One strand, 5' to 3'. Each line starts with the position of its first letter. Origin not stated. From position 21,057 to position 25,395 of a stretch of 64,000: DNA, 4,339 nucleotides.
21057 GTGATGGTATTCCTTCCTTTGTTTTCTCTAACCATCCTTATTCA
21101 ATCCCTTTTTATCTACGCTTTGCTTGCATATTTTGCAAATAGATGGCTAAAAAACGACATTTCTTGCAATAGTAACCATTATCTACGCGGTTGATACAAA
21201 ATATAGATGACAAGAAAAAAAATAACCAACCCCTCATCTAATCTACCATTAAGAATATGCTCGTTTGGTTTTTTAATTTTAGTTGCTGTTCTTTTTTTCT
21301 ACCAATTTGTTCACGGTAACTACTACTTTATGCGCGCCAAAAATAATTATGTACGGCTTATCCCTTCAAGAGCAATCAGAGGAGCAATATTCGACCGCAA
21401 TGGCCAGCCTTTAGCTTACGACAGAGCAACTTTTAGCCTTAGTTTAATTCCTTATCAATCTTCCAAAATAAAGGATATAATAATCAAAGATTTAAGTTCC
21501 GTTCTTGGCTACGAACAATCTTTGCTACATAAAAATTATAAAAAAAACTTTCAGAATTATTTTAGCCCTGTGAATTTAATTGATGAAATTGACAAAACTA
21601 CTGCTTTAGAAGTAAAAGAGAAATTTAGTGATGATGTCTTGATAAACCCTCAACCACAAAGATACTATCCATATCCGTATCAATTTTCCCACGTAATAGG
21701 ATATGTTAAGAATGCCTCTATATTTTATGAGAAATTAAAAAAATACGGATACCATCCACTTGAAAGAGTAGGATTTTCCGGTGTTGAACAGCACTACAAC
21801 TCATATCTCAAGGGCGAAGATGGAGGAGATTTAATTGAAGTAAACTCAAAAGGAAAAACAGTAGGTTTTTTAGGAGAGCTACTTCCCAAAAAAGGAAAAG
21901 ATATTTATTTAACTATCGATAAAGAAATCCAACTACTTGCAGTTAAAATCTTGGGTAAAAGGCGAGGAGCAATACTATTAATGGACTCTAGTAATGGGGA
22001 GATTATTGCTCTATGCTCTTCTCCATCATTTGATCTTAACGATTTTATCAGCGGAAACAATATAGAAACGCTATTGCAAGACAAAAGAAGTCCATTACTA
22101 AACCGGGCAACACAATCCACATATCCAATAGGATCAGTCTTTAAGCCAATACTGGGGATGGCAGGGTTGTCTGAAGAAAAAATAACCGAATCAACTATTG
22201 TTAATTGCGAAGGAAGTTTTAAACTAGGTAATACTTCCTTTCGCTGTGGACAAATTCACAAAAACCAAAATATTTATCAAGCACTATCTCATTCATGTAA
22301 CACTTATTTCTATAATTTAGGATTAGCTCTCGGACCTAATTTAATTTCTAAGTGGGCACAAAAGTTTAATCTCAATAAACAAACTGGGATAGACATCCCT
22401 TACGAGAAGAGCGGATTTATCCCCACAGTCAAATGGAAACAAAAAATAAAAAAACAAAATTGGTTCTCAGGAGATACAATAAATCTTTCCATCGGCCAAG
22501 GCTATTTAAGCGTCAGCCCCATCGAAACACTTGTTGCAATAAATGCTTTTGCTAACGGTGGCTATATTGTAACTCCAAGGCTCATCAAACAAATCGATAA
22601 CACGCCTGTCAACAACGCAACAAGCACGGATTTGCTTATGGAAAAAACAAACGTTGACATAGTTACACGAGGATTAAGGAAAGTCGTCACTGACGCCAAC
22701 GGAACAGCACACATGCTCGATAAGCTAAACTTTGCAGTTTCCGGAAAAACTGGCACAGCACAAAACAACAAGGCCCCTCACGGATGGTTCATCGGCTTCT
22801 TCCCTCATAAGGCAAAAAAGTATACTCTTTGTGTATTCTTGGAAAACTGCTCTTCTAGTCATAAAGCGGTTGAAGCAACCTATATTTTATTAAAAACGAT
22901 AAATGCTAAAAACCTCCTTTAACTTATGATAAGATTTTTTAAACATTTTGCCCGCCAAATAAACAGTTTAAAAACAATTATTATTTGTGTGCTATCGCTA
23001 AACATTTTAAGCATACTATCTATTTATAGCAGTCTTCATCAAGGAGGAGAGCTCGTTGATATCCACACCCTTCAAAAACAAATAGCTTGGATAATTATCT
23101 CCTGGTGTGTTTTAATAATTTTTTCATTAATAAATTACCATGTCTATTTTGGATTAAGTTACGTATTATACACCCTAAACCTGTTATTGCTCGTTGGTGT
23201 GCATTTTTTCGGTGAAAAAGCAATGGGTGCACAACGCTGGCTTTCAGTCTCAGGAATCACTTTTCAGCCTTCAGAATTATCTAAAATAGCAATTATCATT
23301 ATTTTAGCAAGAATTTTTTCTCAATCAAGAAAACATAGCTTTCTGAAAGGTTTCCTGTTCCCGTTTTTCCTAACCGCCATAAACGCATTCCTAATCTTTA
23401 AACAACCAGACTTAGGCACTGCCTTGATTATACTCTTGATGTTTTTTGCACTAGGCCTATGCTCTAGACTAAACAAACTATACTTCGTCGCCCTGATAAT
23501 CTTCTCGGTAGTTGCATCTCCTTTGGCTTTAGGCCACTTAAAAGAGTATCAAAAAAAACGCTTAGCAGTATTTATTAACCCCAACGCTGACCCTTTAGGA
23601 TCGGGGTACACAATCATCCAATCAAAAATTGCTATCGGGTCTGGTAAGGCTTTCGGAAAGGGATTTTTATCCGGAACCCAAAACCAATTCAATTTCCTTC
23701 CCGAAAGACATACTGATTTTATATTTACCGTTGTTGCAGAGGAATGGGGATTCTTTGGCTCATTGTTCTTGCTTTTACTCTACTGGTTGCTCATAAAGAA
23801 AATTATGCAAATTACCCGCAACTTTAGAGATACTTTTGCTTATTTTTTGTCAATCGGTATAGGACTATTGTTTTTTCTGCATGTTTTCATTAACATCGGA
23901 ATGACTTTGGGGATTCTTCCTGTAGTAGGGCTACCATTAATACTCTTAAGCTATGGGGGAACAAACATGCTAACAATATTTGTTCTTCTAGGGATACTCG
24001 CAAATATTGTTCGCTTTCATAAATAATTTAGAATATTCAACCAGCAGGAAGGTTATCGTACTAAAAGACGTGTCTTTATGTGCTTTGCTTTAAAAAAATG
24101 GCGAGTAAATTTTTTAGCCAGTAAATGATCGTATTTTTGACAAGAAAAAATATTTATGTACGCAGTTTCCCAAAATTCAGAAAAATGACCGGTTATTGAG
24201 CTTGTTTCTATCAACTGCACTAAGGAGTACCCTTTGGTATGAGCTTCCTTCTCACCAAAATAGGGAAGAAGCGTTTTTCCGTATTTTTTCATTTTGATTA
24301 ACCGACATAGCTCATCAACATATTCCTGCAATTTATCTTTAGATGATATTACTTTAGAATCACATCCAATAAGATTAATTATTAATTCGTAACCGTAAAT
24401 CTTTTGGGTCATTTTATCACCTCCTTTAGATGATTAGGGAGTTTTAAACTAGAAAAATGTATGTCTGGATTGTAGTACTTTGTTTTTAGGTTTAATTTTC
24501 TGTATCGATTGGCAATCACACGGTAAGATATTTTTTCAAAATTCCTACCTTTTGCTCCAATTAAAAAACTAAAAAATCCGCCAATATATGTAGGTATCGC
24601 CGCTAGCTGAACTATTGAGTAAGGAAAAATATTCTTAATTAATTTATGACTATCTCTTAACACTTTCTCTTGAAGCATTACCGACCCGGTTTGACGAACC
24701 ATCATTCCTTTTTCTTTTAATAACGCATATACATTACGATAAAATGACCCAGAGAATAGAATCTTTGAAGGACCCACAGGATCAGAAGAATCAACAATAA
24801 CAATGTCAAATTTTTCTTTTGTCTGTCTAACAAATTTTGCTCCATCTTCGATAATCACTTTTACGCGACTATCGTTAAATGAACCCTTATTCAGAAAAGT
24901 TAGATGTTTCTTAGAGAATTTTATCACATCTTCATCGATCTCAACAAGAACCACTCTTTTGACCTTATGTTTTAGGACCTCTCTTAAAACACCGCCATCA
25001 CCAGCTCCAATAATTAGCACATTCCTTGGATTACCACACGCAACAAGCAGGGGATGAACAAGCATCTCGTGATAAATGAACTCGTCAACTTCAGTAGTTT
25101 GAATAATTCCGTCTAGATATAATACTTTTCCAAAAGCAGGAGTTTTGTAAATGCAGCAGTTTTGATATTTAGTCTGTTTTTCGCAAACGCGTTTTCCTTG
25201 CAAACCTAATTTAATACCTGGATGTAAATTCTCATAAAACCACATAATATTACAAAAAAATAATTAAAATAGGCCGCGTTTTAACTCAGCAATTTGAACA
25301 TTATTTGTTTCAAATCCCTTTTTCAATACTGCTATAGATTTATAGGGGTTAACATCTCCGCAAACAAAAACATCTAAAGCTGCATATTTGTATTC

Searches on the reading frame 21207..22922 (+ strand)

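Call 62: search_protein_families(library=pfam, proteins=[window:21207-22922:+], max_evalue=0.00001)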
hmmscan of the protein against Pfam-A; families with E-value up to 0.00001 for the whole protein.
window:21207-22922:+ (571 aa): 2 families
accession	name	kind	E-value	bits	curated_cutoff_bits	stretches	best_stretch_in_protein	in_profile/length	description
PF00905.27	Transpeptidase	-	3.2e-60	204.3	22.1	1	254-549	1-282/299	Penicillin binding protein transpeptidase domain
PF03717.20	PBP_dimer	-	6.7e-34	118.3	24.4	1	55-219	3-176/180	Penicillin-binding Protein dimerisation domain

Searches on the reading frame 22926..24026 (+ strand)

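Call 62: search_protein_families(library=pfam, proteins=[window:22926-24026:+], max_evalue=0.00001)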
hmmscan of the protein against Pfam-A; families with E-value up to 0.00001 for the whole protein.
window:22926-24026:+ (366 aa): 1 family
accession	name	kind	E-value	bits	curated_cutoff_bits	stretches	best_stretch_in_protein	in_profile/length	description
PF01098.24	FTSW_RODA_SPOVE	-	2.8e-92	309.9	26.4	1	18-365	4-354/356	Cell cycle protein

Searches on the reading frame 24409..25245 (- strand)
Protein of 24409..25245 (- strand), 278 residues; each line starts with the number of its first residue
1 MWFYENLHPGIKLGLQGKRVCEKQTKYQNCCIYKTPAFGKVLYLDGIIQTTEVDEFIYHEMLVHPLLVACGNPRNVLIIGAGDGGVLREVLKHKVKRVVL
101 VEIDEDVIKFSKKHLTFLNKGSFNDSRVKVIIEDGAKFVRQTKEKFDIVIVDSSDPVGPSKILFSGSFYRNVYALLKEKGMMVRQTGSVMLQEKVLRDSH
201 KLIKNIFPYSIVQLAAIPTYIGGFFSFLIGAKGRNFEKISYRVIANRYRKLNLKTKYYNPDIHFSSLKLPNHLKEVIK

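Call 62: search_protein_families(library=pfam, proteins=[window:24409-25245:-], max_evalue=0.00001)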
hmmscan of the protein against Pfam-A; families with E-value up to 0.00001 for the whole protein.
window:24409-25245:- (278 aa): 4 families
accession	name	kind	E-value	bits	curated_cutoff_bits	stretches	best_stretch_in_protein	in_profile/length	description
PF01564.23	Spermine_synth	-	1.1e-58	198.2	22.9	1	55-233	1-179/186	Spermine/spermidine synthase domain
PF17284.7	Spermine_synt_N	-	7.1e-10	39.1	22.1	1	1-52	1-53/53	Spermidine synthase tetramerisation domain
PF13847.12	Methyltransf_31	-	3.2e-06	27.3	27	1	76-191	7-114/145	Methyltransferase domain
PF00398.26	RrnaAD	-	3.9e-06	26.6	24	1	68-142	29-92/263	Ribosomal RNA adenine dimethylase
